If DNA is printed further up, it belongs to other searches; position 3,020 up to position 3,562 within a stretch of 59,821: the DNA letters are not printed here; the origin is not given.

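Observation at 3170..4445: Both NuoB and NuoC carry the same C-terminal 4-Cys Fe-S domain: possible built-in electron-input module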

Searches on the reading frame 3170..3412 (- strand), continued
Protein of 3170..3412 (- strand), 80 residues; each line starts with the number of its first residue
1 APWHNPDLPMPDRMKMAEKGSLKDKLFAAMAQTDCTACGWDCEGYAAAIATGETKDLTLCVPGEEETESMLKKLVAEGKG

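Call 28: find_encoding_contigs(protein=P0209, flank=10000, max_places=2)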
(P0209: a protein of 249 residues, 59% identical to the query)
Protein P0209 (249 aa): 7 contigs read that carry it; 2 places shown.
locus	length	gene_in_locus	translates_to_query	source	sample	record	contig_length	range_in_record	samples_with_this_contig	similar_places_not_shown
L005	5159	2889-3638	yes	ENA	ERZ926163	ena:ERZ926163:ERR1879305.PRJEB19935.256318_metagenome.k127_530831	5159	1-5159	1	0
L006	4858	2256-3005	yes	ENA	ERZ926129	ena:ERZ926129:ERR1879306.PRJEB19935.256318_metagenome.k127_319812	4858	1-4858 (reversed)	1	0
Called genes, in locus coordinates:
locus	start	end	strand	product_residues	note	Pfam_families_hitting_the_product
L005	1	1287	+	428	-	?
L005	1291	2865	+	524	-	PF00361:Proton_antipo_M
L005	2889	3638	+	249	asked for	PF04060:FeS (weak)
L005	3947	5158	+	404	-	?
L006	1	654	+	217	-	?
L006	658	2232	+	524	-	PF00361:Proton_antipo_M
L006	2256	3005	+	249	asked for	PF04060:FeS (weak)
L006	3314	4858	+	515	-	?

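Call 31: find_related_loci(query=A1, collection=genome_contigs, flank=10000)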
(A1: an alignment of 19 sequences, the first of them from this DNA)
Query A1 (75 aa) in genome_contigs; peptide patterns used: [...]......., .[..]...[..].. (x = any residue, [..] = any of these).
599 stretches matched a pattern (row limit reached: there are more); 242 encode a relative of the query (tblastn E <= 1e-3); the best 80 are kept; 78 distinct loci.
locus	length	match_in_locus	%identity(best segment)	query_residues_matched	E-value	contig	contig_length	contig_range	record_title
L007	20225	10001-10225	89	1-75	8e-44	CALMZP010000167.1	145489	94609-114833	MAG TPA_asm: uncultured Acidobacteria bacterium isolate SRR6670122_bin.76_CONCOCT_v1.1_MAG genome assembly, contig: ERZ5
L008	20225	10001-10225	91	1-75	5e-43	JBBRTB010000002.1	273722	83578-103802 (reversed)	MAG: Thermoanaerobaculia bacterium isolate La2_metabat2.171 La2_metabat2.171_K_3161775L273722_cov_37.9678, whole genome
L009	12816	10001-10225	87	1-75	8e-43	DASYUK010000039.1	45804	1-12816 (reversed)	MAG TPA_asm: Thermoanaerobaculia bacterium isolate SMAG_U4593 k141_2156993, whole genome shotgun sequence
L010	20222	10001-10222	88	1-74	3e-42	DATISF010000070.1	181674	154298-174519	MAG TPA_asm: Thermoanaerobaculia bacterium isolate SMAG_U15922 k141_733432, whole genome shotgun sequence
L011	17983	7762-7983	84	1-74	3e-41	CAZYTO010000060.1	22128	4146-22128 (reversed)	MAG TPA_asm: uncultured Thermoanaerobaculia bacterium isolate binchicken_co185_101 genome assembly, contig: NODE_3075_le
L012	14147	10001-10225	85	1-75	3e-41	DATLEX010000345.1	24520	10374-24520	MAG TPA_asm: Thermoanaerobaculia bacterium isolate SMAG_U14387 k141_2878169, whole genome shotgun sequence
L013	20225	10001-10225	83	1-75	7e-41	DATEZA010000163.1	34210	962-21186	MAG TPA_asm: Thermoanaerobaculia bacterium isolate SMAG_U8461 k141_9856290, whole genome shotgun sequence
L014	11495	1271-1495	84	1-75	6e-41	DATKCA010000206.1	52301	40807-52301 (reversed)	MAG TPA_asm: Thermoanaerobaculia bacterium isolate SMAG_U14434 k141_656615, whole genome shotgun sequence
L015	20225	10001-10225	83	1-75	3e-40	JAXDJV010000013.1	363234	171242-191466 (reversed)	MAG: Acidobacteriota bacterium isolate BP_58 scaffold_3856925, whole genome shotgun sequence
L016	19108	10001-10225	83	1-75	3e-40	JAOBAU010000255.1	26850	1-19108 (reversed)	MAG: Acidobacteria bacterium isolate RYN_27 scaffold_6906036, whole genome shotgun sequence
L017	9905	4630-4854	83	1-75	5e-40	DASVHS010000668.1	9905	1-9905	MAG TPA_asm: Thermoanaerobaculia bacterium isolate SMAG_U2973 k141_816222, whole genome shotgun sequence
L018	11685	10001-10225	81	1-75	7e-40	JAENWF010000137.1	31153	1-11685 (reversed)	MAG: Thermoanaerobaculia bacterium isolate 3_4_m_bin3 c_000002510377, whole genome shotgun sequence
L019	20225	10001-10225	84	1-75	6e-40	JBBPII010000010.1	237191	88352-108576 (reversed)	MAG: Candidatus Gilichinskyi gelida isolate BPF1-10-12_bin_2 NODE_10_length_237191_cov_38.396367, whole genome shotgun s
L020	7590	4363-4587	81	1-75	4e-40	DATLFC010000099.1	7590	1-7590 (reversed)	MAG TPA_asm: Thermoanaerobaculia bacterium isolate SMAG_U14392 k141_831495, whole genome shotgun sequence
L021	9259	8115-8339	84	1-75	5e-40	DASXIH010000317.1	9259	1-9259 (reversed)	MAG TPA_asm: Thermoanaerobaculia bacterium isolate SMAG_U5216 k141_2384577, whole genome shotgun sequence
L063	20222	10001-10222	68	2-75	1e-31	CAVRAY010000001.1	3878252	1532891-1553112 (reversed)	MAG: Thermoanaerobaculia bacterium isolate MFD04944.bin.2.108 genome assembly, contig: contig_12409, whole genome shotgu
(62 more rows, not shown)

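Call 37: search_protein_families(library=pfam, proteins=[L063:3224-5311:+, L063:5339-6361:+, L063:6076-7359:+, L063:7646-8809:+, L063:8906-9568:+, L063:9578-10243:+, L063:10971-12041:-, L063:12391-14880:+, L063:12137-13069:+, L063:11091-11972:+], max_evalue=0.001)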
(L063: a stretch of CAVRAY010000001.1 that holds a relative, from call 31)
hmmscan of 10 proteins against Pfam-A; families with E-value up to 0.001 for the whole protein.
L063:3224-5311:+ (695 aa): 1 family
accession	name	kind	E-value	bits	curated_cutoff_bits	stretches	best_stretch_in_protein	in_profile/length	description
PF02225.27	PA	-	4.1e-19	68.9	23.9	1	292-379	1-95/95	PA domain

L063:5339-6361:+ (340 aa): 2 families
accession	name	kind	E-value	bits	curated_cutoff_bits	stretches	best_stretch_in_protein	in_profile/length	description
PF02800.25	Gp_dh_C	-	1e-46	158.8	24.4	1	158-314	1-158/158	Glyceraldehyde 3-phosphate dehydrogenase, C-terminal domain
PF00044.30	Gp_dh_N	-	4.9e-27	94.6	31.7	1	3-100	1-97/101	Glyceraldehyde 3-phosphate dehydrogenase, NAD binding domain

L063:6076-7359:+ (427 aa): 2 families
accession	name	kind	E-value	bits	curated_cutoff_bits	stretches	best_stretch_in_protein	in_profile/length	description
PF02800.25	Gp_dh_C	-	8e-65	217.7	24.4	1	250-406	1-158/158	Glyceraldehyde 3-phosphate dehydrogenase, C-terminal domain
PF00044.30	Gp_dh_N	-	1.2e-37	128.7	31.7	1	97-195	2-100/101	Glyceraldehyde 3-phosphate dehydrogenase, NAD binding domain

L063:7646-8809:+ (387 aa): 0 families

L063:8906-9568:+ (220 aa): 2 families
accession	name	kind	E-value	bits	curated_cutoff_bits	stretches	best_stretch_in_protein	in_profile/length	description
PF00753.33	Lactamase_B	-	1.2e-32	113.9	22.7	1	12-196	2-196/196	Metallo-beta-lactamase superfamily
PF12706.13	Lactamase_B_2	-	4.6e-05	23.5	27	1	51-156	30-143/200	Beta-lactamase superfamily domain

L063:9578-10243:+ (221 aa): 1 family
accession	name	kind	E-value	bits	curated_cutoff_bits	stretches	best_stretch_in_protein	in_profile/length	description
PF04060.18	FeS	-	2.3e-06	27.7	23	1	171-201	3-33/33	Putative Fe-S cluster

L063:10971-12041:- (356 aa): 0 families

L063:12391-14880:+ (829 aa): 6 families
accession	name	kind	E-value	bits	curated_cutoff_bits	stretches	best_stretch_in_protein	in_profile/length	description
PF02683.22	DsbD_TM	-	5.6e-50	170.1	27.1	1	496-706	3-218/219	Cytochrome C biogenesis protein transmembrane domain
PF13899.12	Thioredoxin_7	-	2.9e-12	47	27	1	773-828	5-61/83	Thioredoxin-like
PF11412.14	DsbD_N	-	1.1e-08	35.6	25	1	260-380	10-116/119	Thiol:disulfide interchange protein DsbD, N-terminal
PF13098.12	Thioredoxin_2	-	1.9e-08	35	27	0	437-474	67-102/104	Thioredoxin-like domain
PF13386.12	DsbD_2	-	6.8e-08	33.1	24.9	1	501-700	2-198/199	Cytochrome C biogenesis protein transmembrane region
PF00085.26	Thioredoxin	-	4.7e-06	27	23.5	1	784-804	17-37/103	Thioredoxin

L063:12137-13069:+ (310 aa): 4 families
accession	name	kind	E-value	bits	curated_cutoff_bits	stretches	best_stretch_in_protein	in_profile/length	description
PF13428.12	TPR_14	-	5.2e-06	27.1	23.5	0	262-300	5-43/44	Tetratricopeptide repeat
PF13098.12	Thioredoxin_2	-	1.6e-05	25.7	27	1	73-147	7-92/104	Thioredoxin-like domain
PF09976.15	TPR_21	-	3.5e-05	24.1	25.5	1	161-296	20-147/193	Tetratricopeptide repeat-like domain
PF00085.26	Thioredoxin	-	0.00054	20.4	23.5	1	71-152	18-94/103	Thioredoxin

L063:11091-11972:+ (293 aa): 2 families
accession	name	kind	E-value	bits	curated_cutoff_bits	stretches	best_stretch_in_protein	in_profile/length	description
PF19279.4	YegS_C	-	3.2e-33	115.2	27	1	121-280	2-157/158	YegS C-terminal NAD kinase beta sandwich-like domain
PF00781.29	DAGK_cat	-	2.9e-23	82.3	23.6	1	5-113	20-125/125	Diacylglycerol kinase catalytic domain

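Call 40: search_solved_structures(query=A1, max_evalue=10, show_alignments=4)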
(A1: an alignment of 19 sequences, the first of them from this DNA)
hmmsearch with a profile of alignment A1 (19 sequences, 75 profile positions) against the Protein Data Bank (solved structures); distinct sequences matched with E-value up to 10: 2.
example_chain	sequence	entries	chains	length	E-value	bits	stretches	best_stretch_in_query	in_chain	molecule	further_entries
4pu6_B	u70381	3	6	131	0.0037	20.2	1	27-50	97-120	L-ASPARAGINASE BETA SUBUNIT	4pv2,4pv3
8ahx_B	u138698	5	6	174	0.037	17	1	13-74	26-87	Ion-translocating oxidoreductase complex subunit B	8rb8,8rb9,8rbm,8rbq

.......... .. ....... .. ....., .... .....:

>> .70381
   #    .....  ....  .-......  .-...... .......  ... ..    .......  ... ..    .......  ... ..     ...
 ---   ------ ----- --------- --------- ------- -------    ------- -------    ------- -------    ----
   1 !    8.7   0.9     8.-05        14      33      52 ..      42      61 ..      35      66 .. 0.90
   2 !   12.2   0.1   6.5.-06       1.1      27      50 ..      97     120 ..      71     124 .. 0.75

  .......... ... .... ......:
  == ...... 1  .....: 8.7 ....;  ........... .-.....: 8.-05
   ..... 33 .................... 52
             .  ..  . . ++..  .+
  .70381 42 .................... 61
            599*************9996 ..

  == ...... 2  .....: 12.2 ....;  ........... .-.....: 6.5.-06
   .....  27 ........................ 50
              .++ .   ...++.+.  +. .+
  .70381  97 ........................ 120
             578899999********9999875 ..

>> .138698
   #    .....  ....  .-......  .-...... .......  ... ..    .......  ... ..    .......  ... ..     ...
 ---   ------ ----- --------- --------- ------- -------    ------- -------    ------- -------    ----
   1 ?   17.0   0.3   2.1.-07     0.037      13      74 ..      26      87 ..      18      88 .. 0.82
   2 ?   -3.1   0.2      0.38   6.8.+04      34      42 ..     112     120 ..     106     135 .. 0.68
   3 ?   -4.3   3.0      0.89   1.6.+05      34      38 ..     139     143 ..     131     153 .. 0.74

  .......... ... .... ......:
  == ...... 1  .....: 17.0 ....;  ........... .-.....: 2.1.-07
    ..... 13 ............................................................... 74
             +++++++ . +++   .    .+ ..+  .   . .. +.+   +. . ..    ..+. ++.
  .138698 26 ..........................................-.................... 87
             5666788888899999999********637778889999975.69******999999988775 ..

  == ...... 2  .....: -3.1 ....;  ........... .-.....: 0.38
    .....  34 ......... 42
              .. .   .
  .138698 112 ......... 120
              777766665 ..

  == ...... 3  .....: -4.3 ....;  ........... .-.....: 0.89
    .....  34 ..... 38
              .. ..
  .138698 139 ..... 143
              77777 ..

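Call 47: predict_structure(alignment_id=A1)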
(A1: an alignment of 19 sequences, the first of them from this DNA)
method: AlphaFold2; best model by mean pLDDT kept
length: 75 residues; sequences in the alignment: 19
mean_pLDDT: 90.1   pTM: 0.80
mean pLDDT of the five models: 90.1, 89.9, 89.7, 89.0, 88.1
residues with pLDDT >= 90: 49; 70-90: 24; 50-70: 2; < 50: 0
segments of 3 or more residues with pLDDT < 50: none
pLDDT, mean of each block of 10 residues (from residue 1): 90 95 94 83 93 87 86 93
secondary structure, 60 per line:
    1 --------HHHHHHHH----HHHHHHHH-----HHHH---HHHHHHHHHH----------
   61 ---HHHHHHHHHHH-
elements in order: H9-16 H21-28 H34-37 H41-50 H64-74

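Call 51: fold_search(model_id=the predicted structure, library=pdb)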
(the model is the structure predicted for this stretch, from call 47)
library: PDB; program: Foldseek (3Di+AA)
matches with E <= 10: 6; with E <= 0.001: 0
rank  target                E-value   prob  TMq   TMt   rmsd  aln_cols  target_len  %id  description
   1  8qai_B                3.9e+00  0.15  0.38  0.10   9.9        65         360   25  X-ray crystal structure of a de novo designed single-chain parallel coiled-coil alpha-helical barrel with 7 inner heli (released 2024-07-03)
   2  9ew6_A                6.4e+00  0.03  0.23  0.10  12.1        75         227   13  Binary structure of 14-3-3s and BRAF phosphopeptide (pS365) (released 2025-04-16)
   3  8k84_A                7.6e+00  0.03  0.24  0.13  10.6        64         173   22  De novo design protein -N3 (released 2024-07-31)
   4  9ci3_B                7.6e+00  0.03  0.23  0.10  12.6        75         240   11  Structure of the LRRK2/14-3-3 complex (released 2025-09-03)
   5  6ejl_B                8.5e+00  0.02  0.24  0.12  12.6        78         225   13  Structure of 14-3-3 zeta in complex with ASK1 14-3-3 binding motif (released 2017-11-08)
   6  6f08_I                1.0e+01  0.03  0.25  0.12  12.0        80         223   12  14-3-3 zeta in complex with the human Son of sevenless homolog 1 (SOS1) (released 2018-02-14)
